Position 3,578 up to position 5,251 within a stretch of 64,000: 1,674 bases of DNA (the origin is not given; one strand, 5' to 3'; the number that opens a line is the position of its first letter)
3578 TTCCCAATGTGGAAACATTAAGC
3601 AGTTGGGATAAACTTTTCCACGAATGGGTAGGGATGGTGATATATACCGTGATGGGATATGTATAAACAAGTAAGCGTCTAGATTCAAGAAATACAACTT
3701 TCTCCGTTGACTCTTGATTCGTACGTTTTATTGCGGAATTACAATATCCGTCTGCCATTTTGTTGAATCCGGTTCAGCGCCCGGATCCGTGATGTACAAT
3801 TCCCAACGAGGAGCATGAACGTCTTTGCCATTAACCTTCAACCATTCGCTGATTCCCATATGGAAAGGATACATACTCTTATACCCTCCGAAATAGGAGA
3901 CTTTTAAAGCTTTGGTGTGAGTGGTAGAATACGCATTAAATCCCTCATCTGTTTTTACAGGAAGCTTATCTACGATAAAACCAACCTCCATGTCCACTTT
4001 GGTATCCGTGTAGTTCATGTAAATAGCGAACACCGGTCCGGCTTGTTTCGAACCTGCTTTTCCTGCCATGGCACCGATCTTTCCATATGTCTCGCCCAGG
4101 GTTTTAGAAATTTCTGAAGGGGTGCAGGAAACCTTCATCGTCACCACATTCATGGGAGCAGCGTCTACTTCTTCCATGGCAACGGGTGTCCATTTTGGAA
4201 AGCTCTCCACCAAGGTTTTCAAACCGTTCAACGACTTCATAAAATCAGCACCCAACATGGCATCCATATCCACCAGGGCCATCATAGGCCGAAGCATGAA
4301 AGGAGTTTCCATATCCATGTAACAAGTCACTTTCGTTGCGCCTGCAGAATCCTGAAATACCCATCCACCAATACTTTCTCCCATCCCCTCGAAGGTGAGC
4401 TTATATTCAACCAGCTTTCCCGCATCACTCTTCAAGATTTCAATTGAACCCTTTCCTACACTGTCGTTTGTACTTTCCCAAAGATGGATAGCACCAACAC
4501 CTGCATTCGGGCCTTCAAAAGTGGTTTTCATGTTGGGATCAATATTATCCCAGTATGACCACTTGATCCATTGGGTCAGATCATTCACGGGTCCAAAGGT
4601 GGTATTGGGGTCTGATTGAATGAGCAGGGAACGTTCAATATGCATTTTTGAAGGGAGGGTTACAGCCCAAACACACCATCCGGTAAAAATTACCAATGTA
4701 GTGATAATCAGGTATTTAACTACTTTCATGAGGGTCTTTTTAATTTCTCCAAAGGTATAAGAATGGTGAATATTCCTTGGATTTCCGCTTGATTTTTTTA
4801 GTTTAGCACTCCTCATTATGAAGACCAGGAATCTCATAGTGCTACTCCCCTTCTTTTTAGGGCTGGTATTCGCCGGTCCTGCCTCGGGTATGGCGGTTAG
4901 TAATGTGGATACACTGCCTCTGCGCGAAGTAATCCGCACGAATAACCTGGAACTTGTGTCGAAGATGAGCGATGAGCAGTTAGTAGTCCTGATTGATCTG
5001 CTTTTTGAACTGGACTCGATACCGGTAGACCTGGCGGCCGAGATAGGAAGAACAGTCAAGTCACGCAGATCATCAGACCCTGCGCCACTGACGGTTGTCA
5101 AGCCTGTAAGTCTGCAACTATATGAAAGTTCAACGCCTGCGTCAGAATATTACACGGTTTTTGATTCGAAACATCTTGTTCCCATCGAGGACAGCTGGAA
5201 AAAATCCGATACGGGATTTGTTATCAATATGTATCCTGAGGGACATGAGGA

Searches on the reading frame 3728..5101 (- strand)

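Call 55: search_protein_families(library=pfam, proteins=[window:3728-5101:-], max_evalue=0.001)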
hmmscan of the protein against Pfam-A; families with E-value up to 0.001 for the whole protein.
window:3728-5101:- (457 aa): 1 family
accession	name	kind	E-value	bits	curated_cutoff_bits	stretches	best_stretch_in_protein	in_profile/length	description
PF10604.15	Polyketide_cyc2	-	2.3e-05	25.1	27.4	1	154-299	3-142/142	Polyketide cyclase / dehydrase and lipid transport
